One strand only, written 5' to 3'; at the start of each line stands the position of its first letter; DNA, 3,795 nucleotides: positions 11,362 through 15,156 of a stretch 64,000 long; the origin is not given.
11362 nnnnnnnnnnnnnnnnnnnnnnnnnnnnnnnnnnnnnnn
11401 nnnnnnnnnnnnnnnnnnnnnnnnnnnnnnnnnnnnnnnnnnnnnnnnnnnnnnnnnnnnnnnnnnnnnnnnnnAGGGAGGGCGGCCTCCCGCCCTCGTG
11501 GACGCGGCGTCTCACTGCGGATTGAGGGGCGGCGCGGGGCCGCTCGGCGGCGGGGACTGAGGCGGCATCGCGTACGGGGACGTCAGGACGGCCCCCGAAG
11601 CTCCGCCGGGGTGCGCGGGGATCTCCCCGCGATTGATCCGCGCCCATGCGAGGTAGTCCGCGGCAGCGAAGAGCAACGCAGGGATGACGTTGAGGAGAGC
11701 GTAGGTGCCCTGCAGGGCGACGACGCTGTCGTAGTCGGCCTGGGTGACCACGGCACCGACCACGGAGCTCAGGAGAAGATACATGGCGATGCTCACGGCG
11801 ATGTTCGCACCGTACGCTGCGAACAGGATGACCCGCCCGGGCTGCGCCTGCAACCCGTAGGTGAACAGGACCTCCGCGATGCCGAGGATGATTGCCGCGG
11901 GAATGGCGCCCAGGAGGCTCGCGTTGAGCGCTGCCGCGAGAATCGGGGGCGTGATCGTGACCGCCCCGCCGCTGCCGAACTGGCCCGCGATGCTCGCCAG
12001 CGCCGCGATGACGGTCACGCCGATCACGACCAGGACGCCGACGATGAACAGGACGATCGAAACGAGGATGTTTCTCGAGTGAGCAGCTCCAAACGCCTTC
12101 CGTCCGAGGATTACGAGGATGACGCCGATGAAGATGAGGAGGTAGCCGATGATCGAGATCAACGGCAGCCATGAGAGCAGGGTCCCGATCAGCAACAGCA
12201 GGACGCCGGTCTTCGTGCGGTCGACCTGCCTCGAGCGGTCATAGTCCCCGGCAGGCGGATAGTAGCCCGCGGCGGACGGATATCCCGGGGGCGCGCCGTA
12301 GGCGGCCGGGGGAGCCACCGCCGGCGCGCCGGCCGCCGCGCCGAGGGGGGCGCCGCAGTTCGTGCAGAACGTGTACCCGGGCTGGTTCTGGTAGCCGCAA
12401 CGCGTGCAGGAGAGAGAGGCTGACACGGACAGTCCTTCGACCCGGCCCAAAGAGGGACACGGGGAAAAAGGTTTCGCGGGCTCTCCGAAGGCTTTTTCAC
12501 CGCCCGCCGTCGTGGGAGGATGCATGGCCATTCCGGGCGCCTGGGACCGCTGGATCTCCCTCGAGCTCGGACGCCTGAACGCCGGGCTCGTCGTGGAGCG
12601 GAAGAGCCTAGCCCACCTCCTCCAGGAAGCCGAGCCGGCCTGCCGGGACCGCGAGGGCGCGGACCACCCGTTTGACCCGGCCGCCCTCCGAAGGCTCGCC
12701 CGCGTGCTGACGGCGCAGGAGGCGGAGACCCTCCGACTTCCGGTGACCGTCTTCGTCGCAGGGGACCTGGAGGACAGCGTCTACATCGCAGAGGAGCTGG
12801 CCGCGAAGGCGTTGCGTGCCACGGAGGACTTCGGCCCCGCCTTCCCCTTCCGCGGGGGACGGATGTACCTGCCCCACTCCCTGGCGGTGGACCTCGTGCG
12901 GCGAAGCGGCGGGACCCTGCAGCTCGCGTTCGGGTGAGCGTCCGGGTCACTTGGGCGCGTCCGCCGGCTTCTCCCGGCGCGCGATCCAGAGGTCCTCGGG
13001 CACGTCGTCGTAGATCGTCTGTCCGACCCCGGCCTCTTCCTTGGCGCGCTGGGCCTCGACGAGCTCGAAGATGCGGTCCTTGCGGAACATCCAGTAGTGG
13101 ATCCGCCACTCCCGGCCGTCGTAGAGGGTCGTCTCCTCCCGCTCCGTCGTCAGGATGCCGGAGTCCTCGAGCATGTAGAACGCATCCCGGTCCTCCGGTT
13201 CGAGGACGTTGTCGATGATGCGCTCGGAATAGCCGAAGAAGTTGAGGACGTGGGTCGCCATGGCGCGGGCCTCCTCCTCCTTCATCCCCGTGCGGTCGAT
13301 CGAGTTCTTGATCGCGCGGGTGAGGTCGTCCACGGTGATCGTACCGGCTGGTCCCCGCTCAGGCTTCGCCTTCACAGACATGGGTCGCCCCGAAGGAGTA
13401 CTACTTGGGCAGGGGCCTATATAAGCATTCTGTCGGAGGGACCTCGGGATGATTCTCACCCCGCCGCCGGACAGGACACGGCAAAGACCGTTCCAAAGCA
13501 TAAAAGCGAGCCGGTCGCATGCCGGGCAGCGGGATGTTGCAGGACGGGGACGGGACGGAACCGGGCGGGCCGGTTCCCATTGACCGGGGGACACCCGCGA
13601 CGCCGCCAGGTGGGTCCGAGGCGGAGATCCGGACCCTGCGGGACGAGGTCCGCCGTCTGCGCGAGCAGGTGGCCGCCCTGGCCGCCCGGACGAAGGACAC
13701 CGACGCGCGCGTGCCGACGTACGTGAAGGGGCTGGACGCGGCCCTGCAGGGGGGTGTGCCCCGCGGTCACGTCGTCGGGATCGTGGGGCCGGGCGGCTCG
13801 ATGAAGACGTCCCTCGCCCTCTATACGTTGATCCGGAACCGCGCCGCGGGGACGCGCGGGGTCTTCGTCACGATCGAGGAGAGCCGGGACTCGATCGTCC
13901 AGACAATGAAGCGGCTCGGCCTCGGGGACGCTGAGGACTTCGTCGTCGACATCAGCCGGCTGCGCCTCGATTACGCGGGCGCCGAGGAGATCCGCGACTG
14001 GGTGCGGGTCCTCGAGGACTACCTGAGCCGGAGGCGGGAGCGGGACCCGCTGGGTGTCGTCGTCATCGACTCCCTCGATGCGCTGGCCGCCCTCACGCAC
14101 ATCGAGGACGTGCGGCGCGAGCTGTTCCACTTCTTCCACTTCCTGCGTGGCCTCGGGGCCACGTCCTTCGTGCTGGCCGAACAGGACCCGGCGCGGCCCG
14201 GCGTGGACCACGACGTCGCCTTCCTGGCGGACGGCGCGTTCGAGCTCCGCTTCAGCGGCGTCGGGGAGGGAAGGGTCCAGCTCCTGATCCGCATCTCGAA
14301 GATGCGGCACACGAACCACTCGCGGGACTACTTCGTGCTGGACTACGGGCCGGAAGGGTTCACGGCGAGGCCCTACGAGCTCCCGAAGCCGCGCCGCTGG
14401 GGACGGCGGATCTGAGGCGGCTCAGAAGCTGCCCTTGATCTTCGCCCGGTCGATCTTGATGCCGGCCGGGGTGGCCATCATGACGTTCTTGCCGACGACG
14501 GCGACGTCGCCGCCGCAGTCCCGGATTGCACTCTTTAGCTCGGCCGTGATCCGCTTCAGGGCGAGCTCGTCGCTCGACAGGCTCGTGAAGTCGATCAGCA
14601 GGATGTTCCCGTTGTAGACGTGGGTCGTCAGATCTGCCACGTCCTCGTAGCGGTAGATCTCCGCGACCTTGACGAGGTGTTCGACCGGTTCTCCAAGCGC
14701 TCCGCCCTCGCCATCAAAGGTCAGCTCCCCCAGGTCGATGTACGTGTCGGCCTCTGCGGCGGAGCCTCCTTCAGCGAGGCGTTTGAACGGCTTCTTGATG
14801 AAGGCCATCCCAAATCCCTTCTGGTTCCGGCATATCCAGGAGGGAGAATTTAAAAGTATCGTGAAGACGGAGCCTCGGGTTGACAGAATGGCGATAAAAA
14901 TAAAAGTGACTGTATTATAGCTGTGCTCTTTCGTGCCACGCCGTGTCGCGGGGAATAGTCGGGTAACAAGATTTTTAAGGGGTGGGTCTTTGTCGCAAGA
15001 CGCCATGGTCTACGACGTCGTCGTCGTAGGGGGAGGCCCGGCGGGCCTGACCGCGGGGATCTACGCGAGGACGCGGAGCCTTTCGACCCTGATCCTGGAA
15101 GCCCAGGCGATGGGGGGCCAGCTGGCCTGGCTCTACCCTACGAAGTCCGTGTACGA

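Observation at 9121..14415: Three adjacent KaiC/RecA-like paralogs that all carry a Gly-to-Met substituted P-loop (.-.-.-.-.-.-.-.)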

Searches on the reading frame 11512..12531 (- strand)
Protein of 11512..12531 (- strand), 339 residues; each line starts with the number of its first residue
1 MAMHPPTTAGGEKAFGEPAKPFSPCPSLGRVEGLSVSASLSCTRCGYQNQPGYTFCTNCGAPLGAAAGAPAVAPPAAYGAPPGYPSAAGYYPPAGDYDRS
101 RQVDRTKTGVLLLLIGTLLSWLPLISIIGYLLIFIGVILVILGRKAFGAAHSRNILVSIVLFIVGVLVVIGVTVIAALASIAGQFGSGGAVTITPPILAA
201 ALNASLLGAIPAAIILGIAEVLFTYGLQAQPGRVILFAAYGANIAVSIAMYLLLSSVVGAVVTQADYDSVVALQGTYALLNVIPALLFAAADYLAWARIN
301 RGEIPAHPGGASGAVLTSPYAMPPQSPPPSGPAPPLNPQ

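Call 3: search_protein_families(library=pfam, proteins=[window:11512-12531:-], max_evalue=0.01)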
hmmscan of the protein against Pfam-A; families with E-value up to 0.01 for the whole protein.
window:11512-12531:- (339 aa): 4 families
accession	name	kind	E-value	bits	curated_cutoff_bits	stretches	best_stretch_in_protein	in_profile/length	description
PF13240.11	Zn_Ribbon_1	-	5.2e-08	32.9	25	1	42-63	2-23/23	zinc-ribbon domain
PF24463.1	DUF7577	-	1.9e-05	24.6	28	1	41-63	4-26/27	Domain of unknown function (DUF7577)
PF12773.13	DZR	-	0.00035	21.1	27.3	1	42-63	1-22/45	Double zinc ribbon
PF13248.11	Zn_ribbon_3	-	0.0021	17.9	27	1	41-63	4-26/26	zinc-ribbon domain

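Call 4: search_protein_families(library=ncbifam, proteins=[window:11512-12531:-], max_evalue=0.01)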
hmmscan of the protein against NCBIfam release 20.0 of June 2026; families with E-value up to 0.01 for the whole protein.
window:11512-12531:- (339 aa): 0 families

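Call 29: search_protein_families(library=pfam, proteins=[window:11512-12531:-], max_evalue=10)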
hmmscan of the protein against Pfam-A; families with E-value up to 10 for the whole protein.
window:11512-12531:- (339 aa): 8 families
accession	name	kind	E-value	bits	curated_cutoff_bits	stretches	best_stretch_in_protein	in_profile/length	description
PF13240.11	Zn_Ribbon_1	-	5.2e-08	32.9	25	1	42-63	2-23/23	zinc-ribbon domain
PF24463.1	DUF7577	-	1.9e-05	24.6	28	1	41-63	4-26/27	Domain of unknown function (DUF7577)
PF12773.13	DZR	-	0.00035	21.1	27.3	1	42-63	1-22/45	Double zinc ribbon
PF13248.11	Zn_ribbon_3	-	0.0021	17.9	27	1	41-63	4-26/26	zinc-ribbon domain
PF11381.13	DUF3185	-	0.036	14.4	25.3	1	127-152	2-27/59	Protein of unknown function (DUF3185)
PF17032.10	Zn_ribbon_15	-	0.059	14.6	28.9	1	37-60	50-73/73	zinc-ribbon family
PF00641.23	Zn_ribbon_RanBP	-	0.18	11.6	27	1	42-62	7-27/30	Zn-finger in Ran binding protein and others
PF19592.4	DUF6097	-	3.2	8.4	27.5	1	142-225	48-131/152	Family of unknown function (DUF6097)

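Call 76: search_protein_families(library=padloc, proteins=[window:11512-12531:-], max_evalue=0.001)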
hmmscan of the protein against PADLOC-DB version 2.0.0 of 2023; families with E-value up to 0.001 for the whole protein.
window:11512-12531:- (339 aa): 0 families

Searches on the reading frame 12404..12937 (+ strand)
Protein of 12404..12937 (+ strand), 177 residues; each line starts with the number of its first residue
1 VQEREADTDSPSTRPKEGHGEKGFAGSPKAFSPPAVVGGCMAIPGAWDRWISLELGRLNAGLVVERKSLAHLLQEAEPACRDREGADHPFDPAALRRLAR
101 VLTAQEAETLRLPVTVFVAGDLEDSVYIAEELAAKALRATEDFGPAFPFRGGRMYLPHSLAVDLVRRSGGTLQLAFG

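Call 3: search_protein_families(library=pfam, proteins=[window:12404-12937:+], max_evalue=0.01)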
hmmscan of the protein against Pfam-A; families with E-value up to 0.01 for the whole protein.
window:12404-12937:+ (177 aa): 1 family
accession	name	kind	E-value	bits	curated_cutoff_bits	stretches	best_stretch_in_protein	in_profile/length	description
PF01886.21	DUF61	-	1.1e-16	61.5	27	1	48-176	1-127/127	Protein of unknown function DUF61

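Call 4: search_protein_families(library=ncbifam, proteins=[window:12404-12937:+], max_evalue=0.01)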
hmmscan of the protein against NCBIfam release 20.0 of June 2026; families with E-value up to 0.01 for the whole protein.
window:12404-12937:+ (177 aa): 1 family
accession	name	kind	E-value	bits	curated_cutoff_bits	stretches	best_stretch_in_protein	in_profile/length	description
NF003153.0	PRK04115.1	equivalog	8.8e-12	45.3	114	1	48-138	6-96/138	hypothetical protein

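Call 29: search_protein_families(library=pfam, proteins=[window:12404-12937:+], max_evalue=10)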
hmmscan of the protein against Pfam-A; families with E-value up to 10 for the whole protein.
window:12404-12937:+ (177 aa): 1 family
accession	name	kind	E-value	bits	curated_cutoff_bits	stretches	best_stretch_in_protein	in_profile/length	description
PF01886.21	DUF61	-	1.1e-16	61.5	27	1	48-176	1-127/127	Protein of unknown function DUF61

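Call 76: search_protein_families(library=padloc, proteins=[window:12404-12937:+], max_evalue=0.001)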
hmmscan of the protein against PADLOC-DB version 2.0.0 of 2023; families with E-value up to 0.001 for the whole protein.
window:12404-12937:+ (177 aa): 0 families

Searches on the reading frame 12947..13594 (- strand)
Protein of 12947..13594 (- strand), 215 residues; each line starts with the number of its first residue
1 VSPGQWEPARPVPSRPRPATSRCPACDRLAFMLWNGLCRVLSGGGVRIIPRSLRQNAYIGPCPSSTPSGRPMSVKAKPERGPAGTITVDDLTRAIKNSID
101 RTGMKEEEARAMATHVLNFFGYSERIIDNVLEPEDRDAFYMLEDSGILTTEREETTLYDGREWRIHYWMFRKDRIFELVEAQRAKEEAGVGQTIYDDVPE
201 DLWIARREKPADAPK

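Call 3: search_protein_families(library=pfam, proteins=[window:12947-13594:-], max_evalue=0.01)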
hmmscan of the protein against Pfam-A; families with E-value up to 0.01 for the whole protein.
window:12947-13594:- (215 aa): 1 family
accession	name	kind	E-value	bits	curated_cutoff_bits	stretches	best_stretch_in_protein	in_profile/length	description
PF19479.4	DUF6015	-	4.5e-32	111.8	27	1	86-210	3-128/140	Family of unknown function (DUF6015)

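Call 4: search_protein_families(library=ncbifam, proteins=[window:12947-13594:-], max_evalue=0.01)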
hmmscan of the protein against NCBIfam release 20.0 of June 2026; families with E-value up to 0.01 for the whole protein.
window:12947-13594:- (215 aa): 0 families

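Call 29: search_protein_families(library=pfam, proteins=[window:12947-13594:-], max_evalue=10)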
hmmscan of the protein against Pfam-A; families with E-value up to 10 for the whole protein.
window:12947-13594:- (215 aa): 3 families
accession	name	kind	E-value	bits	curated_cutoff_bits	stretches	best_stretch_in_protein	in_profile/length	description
PF19479.4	DUF6015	-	4.5e-32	111.8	27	1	86-210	3-128/140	Family of unknown function (DUF6015)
PF05645.19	RNA_pol_Rpc82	-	0.037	14.2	25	1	73-107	152-186/249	RNA polymerase III subunit RPC82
PF23053.1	UBA_N4BP1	-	0.1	12.8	27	1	114-132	4-25/45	N4BP1, UBA-like domain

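Call 76: search_protein_families(library=padloc, proteins=[window:12947-13594:-], max_evalue=0.001)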
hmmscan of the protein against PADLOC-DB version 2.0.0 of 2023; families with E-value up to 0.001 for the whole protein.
window:12947-13594:- (215 aa): 0 families

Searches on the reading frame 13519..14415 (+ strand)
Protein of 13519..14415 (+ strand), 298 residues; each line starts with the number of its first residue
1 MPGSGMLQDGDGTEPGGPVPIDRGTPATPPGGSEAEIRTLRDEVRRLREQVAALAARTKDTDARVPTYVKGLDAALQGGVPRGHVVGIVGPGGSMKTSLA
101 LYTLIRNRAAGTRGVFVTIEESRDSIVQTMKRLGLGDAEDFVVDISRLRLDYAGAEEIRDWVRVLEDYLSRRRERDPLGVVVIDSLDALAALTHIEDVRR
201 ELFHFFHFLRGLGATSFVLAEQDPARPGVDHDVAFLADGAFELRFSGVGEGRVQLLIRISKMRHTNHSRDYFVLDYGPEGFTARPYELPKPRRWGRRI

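Call 3: search_protein_families(library=pfam, proteins=[window:13519-14415:+], max_evalue=0.01)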
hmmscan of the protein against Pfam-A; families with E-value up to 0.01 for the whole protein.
window:13519-14415:+ (298 aa): 3 families
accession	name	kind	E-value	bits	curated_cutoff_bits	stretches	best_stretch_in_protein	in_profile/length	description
PF06745.19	ATPase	-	1.2e-30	107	26.6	1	65-279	1-222/231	KaiC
PF00154.27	RecA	-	8.4e-08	32.4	27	1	51-143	19-109/262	recA bacterial DNA recombination protein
PF13481.12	AAA_25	-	3.4e-05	24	27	1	74-191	24-157/195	AAA domain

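Call 4: search_protein_families(library=ncbifam, proteins=[window:13519-14415:+], max_evalue=0.01)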
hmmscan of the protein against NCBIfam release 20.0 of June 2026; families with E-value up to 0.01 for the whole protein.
window:13519-14415:+ (298 aa): 16 families
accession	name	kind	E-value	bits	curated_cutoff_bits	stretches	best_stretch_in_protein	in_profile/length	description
TIGR03880.1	KaiC_arch_3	hypoth_equivalog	3.3e-22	79.1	249.45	1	69-276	2-210/224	KaiC domain-containing protein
NF006799.0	PRK09302.1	equivalog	4.9e-19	68.3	408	1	63-273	11-228/515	circadian clock protein KaiC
TIGR03881.1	KaiC_arch_4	hypoth_equivalog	4.6e-17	62.5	247.8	1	64-276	2-220/231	KaiC domain-containing protein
TIGR03877.1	thermo_KaiC_1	hypoth_equivalog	1.1e-13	51.2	307.25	2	64-135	3-74/238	KaiC domain-containing protein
TIGR02655.1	circ_KaiC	equivalog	6.4e-10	38.3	546.25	1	64-281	2-226/484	circadian clock protein KaiC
NF004723.0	PRK06067.1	subfamily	1.7e-08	34.3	194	1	64-269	15-219/243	flagellar accessory protein FlaH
NF007072.0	PRK09519.1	equivalog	8.9e-08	30.9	1024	1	53-191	29-152/790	intein-containing recombinase RecA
TIGR02012.1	tigrfam_recA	equivalog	2.5e-07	30.3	325.3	1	54-141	25-110/321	recombinase RecA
NF006861.0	PRK09361.1-1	equivalog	2.6e-06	27.1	278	1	62-131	2-72/235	DNA repair and recombination protein RadB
NF052589.1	ArlH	equivalog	5.2e-06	26.3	215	1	72-265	9-203/229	archaellum protein ArlH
TIGR00416.1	sms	equivalog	1.9e-05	23.6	403.05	1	50-144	61-155/454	DNA repair protein RadA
TIGR02237.1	recomb_radB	equivalog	5.1e-05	23.2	172.4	1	72-122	1-52/210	DNA repair and recombination protein RadB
TIGR03878.1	thermo_KaiC_2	hypoth_equivalog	0.00016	21.1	232.2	1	78-219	31-172/259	KaiC domain-containing protein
NF045863.1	glide_MMOB1660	exception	0.00051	19.1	600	1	63-186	121-240/515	MMOB1660 family gliding motility ATPase complex subunit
NF033429.2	ImuA_translesion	equivalog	0.0031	17.5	150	1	59-118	10-71/181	translesion DNA synthesis-associated protein ImuA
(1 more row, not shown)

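Call 76: search_protein_families(library=padloc, proteins=[window:13519-14415:+], max_evalue=0.001)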
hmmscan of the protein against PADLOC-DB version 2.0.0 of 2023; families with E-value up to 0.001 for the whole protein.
window:13519-14415:+ (298 aa): 0 families

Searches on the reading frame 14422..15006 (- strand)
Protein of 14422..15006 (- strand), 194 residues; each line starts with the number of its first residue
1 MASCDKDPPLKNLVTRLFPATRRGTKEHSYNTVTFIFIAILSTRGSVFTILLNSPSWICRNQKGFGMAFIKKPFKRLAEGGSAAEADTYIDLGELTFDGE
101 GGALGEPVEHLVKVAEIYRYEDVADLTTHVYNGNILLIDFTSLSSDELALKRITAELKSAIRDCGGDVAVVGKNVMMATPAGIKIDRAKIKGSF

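Call 3: search_protein_families(library=pfam, proteins=[window:14422-15006:-], max_evalue=0.01)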
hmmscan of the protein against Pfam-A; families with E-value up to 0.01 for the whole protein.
window:14422-15006:- (194 aa): 1 family
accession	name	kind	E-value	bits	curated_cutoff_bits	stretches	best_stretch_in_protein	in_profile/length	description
PF04472.17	SepF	-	5.6e-14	52.6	27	1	112-185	1-72/72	Cell division protein SepF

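Call 4: search_protein_families(library=ncbifam, proteins=[window:14422-15006:-], max_evalue=0.01)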
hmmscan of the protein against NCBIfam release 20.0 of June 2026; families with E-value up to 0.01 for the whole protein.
window:14422-15006:- (194 aa): 0 families

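Call 29: search_protein_families(library=pfam, proteins=[window:14422-15006:-], max_evalue=10)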
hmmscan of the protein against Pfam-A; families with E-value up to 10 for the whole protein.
window:14422-15006:- (194 aa): 2 families
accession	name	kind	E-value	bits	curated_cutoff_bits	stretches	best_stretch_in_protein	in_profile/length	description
PF04472.17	SepF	-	5.6e-14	52.6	27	1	112-185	1-72/72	Cell division protein SepF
PF19091.5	DUF5779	-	0.15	12.5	29.5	1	124-189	37-95/96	Family of unknown function (DUF5779)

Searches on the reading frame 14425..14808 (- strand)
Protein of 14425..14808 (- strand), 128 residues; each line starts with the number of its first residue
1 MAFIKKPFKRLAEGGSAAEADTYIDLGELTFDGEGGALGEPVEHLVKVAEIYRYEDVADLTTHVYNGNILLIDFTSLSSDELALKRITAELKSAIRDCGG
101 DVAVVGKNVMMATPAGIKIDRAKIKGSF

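Call 46: find_related_loci(query=A2, collection=metagenome_contigs, flank=5000)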
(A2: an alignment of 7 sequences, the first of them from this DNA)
Query A2 (128 aa) in metagenome_contigs; peptide patterns used: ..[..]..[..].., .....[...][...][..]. (x = any residue, [..] = any of these).
600 stretches matched a pattern (row limit reached: there are more); 191 encode a relative of the query (tblastn E <= 1e-3); the best 80 are kept; 80 distinct loci.
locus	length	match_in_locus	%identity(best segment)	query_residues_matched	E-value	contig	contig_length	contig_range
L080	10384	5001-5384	95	1-128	6e-80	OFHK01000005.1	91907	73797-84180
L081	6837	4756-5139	95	1-128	8e-80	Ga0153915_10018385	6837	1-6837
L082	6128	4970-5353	90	1-128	2e-77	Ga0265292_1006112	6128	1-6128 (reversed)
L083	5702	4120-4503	90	1-128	2e-77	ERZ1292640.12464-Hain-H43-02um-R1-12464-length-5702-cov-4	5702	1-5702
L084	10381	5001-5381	90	1-128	1e-75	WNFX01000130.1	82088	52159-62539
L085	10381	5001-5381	90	1-128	3e-75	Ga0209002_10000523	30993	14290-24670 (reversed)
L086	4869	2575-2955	90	1-128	3e-75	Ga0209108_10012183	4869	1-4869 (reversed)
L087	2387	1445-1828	88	1-128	2e-76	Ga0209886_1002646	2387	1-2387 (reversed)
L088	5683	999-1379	89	1-128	3e-75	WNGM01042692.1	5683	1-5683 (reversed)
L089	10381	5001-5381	89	1-128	6e-75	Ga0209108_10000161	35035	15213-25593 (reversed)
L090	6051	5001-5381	89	1-128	1e-74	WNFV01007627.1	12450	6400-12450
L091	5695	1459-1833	88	1-128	2e-74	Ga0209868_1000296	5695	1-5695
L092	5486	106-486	88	1-128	6e-74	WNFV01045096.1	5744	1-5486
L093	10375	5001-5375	88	1-128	8e-74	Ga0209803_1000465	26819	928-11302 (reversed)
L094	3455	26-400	88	1-128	5e-74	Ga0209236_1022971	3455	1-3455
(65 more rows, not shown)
